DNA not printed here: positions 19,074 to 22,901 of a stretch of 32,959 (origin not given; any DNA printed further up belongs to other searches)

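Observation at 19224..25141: Pseudopilin pair plus giant beta-strand-repeat protein wedged into a CAZyme operon: candidate surface-fibre / glycan-capture module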

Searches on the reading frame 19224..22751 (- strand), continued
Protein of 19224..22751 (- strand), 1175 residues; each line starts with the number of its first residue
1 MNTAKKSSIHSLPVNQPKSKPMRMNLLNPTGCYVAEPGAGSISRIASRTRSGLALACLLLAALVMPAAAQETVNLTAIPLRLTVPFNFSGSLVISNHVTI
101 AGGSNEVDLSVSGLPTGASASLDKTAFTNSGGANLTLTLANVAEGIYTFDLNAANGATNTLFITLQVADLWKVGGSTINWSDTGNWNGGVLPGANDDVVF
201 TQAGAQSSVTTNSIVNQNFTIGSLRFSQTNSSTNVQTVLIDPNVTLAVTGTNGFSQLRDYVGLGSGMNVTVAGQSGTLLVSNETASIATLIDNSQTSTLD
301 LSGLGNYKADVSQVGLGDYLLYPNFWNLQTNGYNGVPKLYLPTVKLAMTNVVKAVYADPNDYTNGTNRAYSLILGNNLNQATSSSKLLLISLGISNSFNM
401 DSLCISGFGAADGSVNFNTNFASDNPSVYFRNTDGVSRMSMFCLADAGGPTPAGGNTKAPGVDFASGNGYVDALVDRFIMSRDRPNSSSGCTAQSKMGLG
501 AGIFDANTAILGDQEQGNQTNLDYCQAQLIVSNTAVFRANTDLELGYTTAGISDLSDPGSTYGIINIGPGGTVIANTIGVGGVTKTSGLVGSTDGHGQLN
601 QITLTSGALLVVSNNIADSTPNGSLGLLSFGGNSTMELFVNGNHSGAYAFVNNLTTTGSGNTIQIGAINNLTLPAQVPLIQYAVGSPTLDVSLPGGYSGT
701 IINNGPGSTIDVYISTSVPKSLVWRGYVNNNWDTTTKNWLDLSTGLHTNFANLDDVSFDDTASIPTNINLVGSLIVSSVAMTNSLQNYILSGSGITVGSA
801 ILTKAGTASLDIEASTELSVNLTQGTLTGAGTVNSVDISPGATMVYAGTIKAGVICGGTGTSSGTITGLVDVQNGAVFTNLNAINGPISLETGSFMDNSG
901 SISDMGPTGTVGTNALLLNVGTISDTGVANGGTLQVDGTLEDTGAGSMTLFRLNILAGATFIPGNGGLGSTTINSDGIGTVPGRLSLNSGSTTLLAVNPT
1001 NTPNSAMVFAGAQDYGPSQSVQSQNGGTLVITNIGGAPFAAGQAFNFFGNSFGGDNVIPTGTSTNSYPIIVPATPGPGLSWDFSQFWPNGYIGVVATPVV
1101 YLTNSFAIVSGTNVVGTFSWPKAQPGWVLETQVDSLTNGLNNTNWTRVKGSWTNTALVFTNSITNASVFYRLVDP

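Call 20: find_encoding_contigs(protein=P0072, flank=10000, max_places=2)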
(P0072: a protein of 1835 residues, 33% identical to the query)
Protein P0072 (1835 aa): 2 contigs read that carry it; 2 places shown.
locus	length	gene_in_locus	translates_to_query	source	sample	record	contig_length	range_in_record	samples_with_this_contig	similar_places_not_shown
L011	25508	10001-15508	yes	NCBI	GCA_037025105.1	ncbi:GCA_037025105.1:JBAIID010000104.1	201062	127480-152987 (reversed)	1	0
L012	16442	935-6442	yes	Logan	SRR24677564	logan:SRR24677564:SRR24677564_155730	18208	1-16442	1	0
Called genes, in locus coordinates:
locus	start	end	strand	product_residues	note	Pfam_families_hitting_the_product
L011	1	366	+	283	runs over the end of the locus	PF12833:HTH_18, PF00165:HTH_AraC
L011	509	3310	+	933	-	PF02837:Glyco_hydro_2_N, PF22666:Glyco_hydro_2_N2 (weak), PF00703:Glyco_hydro_2, PF02836:Glyco_hydro_2_C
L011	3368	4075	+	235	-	PF12875:DUF3826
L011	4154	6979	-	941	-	PF25788:Ig_Rha78A_N, PF08531:Bac_rhamnosid_N, PF05592:Bac_rhamnosid, PF17389:Bac_rhamnosid6H, PF17390:Bac_rhamnosid_C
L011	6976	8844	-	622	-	PF21231:GH141_M, PF13229:Beta_helix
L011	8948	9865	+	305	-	PF07963:N_methyl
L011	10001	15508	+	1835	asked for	PF12951:PATR (weak)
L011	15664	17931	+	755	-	-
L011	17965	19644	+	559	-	-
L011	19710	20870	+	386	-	PF00083:Sugar_tr (weak), PF07690:MFS_1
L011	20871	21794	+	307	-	PF00701:DHDPS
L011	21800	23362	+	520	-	PF22422:MGH1-like_GH, PF03633:Glyco_hydro_65C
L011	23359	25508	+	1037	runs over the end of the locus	PF19815:DUF6298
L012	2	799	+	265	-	?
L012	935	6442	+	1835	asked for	PF12951:PATR (weak)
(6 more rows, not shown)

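Call 31: search_solved_structures(query=A1, max_evalue=1)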
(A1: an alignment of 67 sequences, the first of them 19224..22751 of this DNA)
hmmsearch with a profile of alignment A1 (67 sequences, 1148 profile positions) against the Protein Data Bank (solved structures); distinct sequences matched with E-value up to 1: 1.
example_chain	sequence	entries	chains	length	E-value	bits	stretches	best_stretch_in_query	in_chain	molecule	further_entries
5hqh_A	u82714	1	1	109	0.0098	16.7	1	71-139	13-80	Lmo2119 protein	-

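Call 39: find_encoding_contigs(protein=P0098, flank=10000, max_places=2)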
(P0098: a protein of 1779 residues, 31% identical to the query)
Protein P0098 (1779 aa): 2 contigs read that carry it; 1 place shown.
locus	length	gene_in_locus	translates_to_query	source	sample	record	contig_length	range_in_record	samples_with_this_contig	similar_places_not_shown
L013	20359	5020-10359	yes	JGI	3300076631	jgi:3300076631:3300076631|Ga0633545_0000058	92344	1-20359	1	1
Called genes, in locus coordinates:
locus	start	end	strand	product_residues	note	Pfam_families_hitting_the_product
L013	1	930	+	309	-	?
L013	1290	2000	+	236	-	-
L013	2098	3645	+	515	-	PF00515:TPR_1 (faint), PF07719:TPR_2 (faint), PF13174:TPR_6 (faint), PF13176:TPR_7 (faint), PF13432:TPR_16 (weak), PF14559:TPR_19, PF00685:Sulfotransfer_1, PF13469:Sulfotransfer_3, +5 more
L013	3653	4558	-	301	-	PF00226:DnaJ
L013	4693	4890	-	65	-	-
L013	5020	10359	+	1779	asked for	PF24517:CBM96, PF12951:PATR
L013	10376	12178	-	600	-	PF14522:Cytochrome_C7 (faint), PF14537:Cytochrom_c3_2 (faint), PF09699:Paired_CXXCH_1 (weak), PF22113:Mtrc-MtrF_II-IV_dom (weak)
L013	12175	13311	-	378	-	PF08450:SGL (faint), PF17170:DUF5128 (weak), PF01436:NHL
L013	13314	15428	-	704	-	-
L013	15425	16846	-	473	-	-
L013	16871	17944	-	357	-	PF17170:DUF5128 (faint), PF01436:NHL (faint), PF08450:SGL (weak)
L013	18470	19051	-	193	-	-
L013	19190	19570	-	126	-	-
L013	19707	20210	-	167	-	-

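Call 40: find_encoding_contigs(protein=P0111, flank=10000, max_places=2)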
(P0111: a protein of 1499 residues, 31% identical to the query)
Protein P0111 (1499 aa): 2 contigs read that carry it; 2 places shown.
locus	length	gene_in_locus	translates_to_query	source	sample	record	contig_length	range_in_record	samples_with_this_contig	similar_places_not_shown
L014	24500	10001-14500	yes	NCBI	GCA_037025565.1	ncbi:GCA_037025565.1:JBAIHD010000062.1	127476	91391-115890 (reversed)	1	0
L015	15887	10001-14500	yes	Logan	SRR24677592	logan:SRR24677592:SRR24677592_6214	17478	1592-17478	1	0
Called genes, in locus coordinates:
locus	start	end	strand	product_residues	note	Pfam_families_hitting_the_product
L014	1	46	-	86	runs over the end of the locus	-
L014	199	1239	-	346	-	PF13349:DUF4097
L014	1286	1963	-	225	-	PF01694:Rhomboid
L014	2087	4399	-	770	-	PF08487:VIT, PF13757:VIT_2 (weak), PF00092:VWA, PF13519:VWA_2, PF13768:VWA_3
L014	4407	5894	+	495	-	PF00158:Sigma54_activat, PF25601:AAA_lid_14 (faint)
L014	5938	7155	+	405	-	PF03825:Nuc_H_symport, PF07690:MFS_1, PF12832:MFS_1_like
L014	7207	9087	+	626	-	PF02129:Peptidase_S15, PF08530:PepX_C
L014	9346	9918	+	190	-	-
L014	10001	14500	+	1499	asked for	PF12951:PATR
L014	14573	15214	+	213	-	-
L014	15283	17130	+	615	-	PF02543:Carbam_trans_N, PF16861:Carbam_trans_C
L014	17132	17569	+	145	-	-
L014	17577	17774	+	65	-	PF19451:DUF5989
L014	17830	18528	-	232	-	PF04264:YceI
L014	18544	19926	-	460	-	PF01408:GFO_IDH_MocA, PF02894:GFO_IDH_MocA_C, PF22725:GFO_IDH_MocA_C3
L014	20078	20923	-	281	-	PF06283:ThuA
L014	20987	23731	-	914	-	PF00128:Alpha-amylase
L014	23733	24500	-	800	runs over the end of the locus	PF03065:Glyco_hydro_57, PF12055:DUF3536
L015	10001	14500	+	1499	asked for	PF12951:PATR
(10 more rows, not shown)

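Call 41: find_encoding_contigs(protein=P0104, flank=10000, max_places=2)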
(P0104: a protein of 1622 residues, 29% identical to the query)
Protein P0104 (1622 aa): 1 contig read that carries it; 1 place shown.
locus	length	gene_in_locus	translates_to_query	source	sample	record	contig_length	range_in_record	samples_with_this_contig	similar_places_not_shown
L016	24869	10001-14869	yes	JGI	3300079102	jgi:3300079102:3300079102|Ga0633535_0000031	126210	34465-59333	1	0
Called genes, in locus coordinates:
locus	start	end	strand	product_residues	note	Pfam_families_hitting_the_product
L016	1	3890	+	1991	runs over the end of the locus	PF12951:PATR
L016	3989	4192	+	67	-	PF07963:N_methyl (weak)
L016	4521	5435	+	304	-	PF07963:N_methyl (weak)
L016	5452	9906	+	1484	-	PF12951:PATR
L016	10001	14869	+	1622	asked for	-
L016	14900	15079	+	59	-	-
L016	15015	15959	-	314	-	-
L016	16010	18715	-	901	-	-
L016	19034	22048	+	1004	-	PF07494:Reg_prop (faint), PF07495:Y_Y_Y, PF07730:HisKA_3 (weak), PF02518:HATPase_c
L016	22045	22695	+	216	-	PF00072:Response_reg, PF00196:GerE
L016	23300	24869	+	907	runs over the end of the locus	PF07730:HisKA_3, PF02518:HATPase_c, PF13581:HATPase_c_2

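Call 46: predict_structure(alignment_id=A1)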
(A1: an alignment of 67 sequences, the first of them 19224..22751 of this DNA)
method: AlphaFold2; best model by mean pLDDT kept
length: 1175 residues; sequences in the alignment: 67
mean_pLDDT: 86.4   pTM: 0.70
mean pLDDT of the five models: 86.4, 86.3, 86.2, 84.9, 84.6
residues with pLDDT >= 90: 707; 70-90: 343; 50-70: 59; < 50: 66
segments of 3 or more residues with pLDDT < 50: 1-53, 63-68, 591-595
pLDDT, mean of each block of 10 residues (from residue 1): 33 38 29 26 30 48 48 89 92 92 89 95 93 94 93 92 94 83 89 94 87 95 93 91 97 93 88 96 95 86 97 93 89 75 96 95 85 84 71 97 88 92 94 97 87 77 88 98 75 93 98 85 91 97 95 85 95 97 84 61 96 95 92 94 93 86 95 95 85 94 80 93 95 96 95 93 93 92 93 90 94 93 95 93 96 93 93 96 93 96 83 96 72 90 87 94 84 71 88 92 85 86 88 90 91 83 81 90 88 86 87 87 78 84 82 84 80 78
secondary structure, 60 per line:
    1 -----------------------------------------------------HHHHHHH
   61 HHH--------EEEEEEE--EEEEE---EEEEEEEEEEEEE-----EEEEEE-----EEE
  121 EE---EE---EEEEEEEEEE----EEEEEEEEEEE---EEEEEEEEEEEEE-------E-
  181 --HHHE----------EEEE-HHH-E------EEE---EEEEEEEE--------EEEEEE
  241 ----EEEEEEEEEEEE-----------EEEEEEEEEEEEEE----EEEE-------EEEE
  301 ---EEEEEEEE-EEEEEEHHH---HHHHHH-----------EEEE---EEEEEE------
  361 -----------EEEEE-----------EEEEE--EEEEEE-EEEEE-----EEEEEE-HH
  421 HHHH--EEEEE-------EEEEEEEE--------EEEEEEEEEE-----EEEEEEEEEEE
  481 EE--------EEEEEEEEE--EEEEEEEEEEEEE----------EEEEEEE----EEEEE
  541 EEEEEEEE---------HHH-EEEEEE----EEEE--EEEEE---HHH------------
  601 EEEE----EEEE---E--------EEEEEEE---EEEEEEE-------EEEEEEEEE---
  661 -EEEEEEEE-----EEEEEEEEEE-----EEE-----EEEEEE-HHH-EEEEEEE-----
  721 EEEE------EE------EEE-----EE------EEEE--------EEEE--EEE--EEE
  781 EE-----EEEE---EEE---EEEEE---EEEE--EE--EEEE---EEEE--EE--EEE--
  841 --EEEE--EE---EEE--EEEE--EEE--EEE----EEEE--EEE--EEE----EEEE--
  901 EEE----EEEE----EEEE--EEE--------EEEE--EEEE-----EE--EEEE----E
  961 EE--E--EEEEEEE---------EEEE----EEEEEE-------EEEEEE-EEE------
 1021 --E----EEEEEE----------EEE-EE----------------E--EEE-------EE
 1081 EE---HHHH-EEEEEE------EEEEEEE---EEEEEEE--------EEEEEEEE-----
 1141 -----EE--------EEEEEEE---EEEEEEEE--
elements in order (helices of 4 or more, strands of 3 or more residues): H54-63 E72-78 E81-85 E89-101 E107-112 E118-122 E131-140 E145-155 E159-171 E197-200 E213-215 E219-226 E235-240 E245-256 E268-281 E286-289 E297-300 E304-311 E313-318 H325-330 E342-345 E349-354 E372-376 E388-392 E395-400 E402-406 E412-417 H419-424 E427-431 E439-446 E455-464 E470-482 E491-499 E502-514 E525-531 E536-548 E562-567 E572-575 E578-582 E601-604 E609-612 E625-631 E635-641 E649-657 E662-669 E675-684 E690-692 E698-703 E709-715 E721-724 E739-741 E755-758 E767-770 E773-775 E778-782 E788-791 E795-797 E801-805 E809-812 E819-822 E826-829 E836-838 E843-846 E854-856 E859-862 E865-867 E870-872 E877-880 E883-885 E888-890 E895-898 E901-903 E908-911 E916-919 E922-924 E933-936 E939-942 E952-955 E960-962 E968-974 E984-987 E992-997 E1005-1010 E1012-1014 E1028-1033 E1044-1046 E1069-1071 E1079-1082 H1086-1089 E1091-1096 E1103-1109 E1113-1119 E1128-1135 E1156-1162 E1166-1173

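Call 48: fold_search(model_id=the predicted structure, library=pdb)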
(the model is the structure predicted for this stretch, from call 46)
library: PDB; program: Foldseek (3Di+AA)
matches with E <= 10: 1421; with E <= 0.001: 1
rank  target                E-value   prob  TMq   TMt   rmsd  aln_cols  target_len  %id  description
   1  3syj                  2.8e-04  0.82  0.11  0.13  27.0      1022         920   11  Crystal structure of the Haemophilus influenzae Hap adhesin (released 2011-08-24)
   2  3zmr_B                1.5e-03  0.89  0.08  0.15  17.7       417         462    8  Bacteroides ovatus GH5 xyloglucanase in complex with a XXXG heptasaccharide (released 2014-01-15)
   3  8jmw_A                2.6e-03  1.00  0.07  0.15   4.3       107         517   18  Fibril form of serine peptidase Vpr (released 2023-12-06)
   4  3zmr_A                2.8e-03  0.84  0.07  0.16  20.0       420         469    8  Bacteroides ovatus GH5 xyloglucanase in complex with a XXXG heptasaccharide (released 2014-01-15)
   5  9mne_A                3.4e-03  0.35  0.11  0.13  26.2      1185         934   10  Crystal structure of enteropathogenic Escherichia coli EspC (released 2025-10-29)
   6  7som_J                4.4e-03  1.00  0.07  0.12   8.3       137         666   14  Ciliary C2 central pair apparatus isolated from Chlamydomonas reinhardtii (released 2022-04-13)
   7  8k2j                  5.3e-03  0.84  0.07  0.14  17.1       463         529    8  Crystal structure of Group 3 Oligosaccharide/Monosaccharide-releasing beta-N-acetylgalactosaminidase NgaDssm, apo form (released 2024-04-24)
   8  4lk4                  6.0e-03  1.00  0.07  0.22   4.6       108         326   14  Structure of Vibrio cholerae VesB protease (released 2014-02-05)
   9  5j44_A                6.3e-03  0.51  0.12  0.13  29.4      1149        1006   10  Crystal structure of the Secreted Extracellular protein A (SepA) from Shigella flexneri (released 2017-04-12)
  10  4yn3_A                6.5e-03  1.00  0.07  0.14   2.2        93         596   14  Crystal structure of Cucumisin complex with pro-peptide (released 2016-03-09)
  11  3ak5_A                9.3e-03  0.47  0.13  0.15  24.0       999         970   12  Hemoglobin protease (Hbp) passenger missing domain-2 (released 2010-10-06)
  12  8gcd_A                9.7e-03  1.00  0.07  0.09  14.9       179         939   12  Full length Integrin AlphaIIbBeta3 in inactive state (released 2024-03-06)
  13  4pi0_A                1.1e-02  1.00  0.07  0.19   4.9       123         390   10  Crystal structure of particulate methane monooxygenase from Methylocystis sp. ATCC 49242 (Rockwell) soaked in copper (released 2014-06-25)
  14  7koh_D                1.1e-02  0.75  0.13  0.22  21.6       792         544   11  Crystal structure of antigen 43 from Escherichia coli EDL933 (released 2022-03-09)
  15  8p4l_A                1.2e-02  1.00  0.07  0.15   5.9       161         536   13  Beta-N-acetylgalactosaminidase from Niabella aurantiaca (released 2024-01-17)
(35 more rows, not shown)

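Call 61: find_encoding_contigs(protein=P0048, flank=10000, max_places=1)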
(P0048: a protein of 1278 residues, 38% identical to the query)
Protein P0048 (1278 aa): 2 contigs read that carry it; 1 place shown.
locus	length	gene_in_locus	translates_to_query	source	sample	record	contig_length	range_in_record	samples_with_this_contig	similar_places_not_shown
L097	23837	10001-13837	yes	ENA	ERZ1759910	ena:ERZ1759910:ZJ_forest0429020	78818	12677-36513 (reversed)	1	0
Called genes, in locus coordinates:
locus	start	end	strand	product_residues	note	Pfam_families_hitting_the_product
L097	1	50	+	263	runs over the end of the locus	-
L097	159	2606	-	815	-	PF05569:Peptidase_M56, PF13620:CarboxypepD_reg (faint)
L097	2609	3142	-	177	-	PF03965:Penicillinase_R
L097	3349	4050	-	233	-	-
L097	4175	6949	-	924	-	PF25788:Ig_Rha78A_N, PF08531:Bac_rhamnosid_N, PF05592:Bac_rhamnosid, PF17389:Bac_rhamnosid6H, PF22422:MGH1-like_GH (faint), PF17390:Bac_rhamnosid_C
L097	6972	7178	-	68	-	-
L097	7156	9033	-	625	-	PF22842:Pel9A-like_beta_helix (faint), PF21231:GH141_M, PF13229:Beta_helix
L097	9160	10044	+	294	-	PF07963:N_methyl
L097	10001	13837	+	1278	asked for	-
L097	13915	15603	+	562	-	-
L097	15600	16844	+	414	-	PF00083:Sugar_tr (weak), PF07690:MFS_1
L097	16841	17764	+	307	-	PF00701:DHDPS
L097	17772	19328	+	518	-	PF22422:MGH1-like_GH, PF01204:Trehalase (faint), PF03633:Glyco_hydro_65C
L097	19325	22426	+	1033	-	PF19815:DUF6298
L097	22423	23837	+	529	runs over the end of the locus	PF16586:DUF5060, PF13204:Apiosidase, PF18310:DUF5605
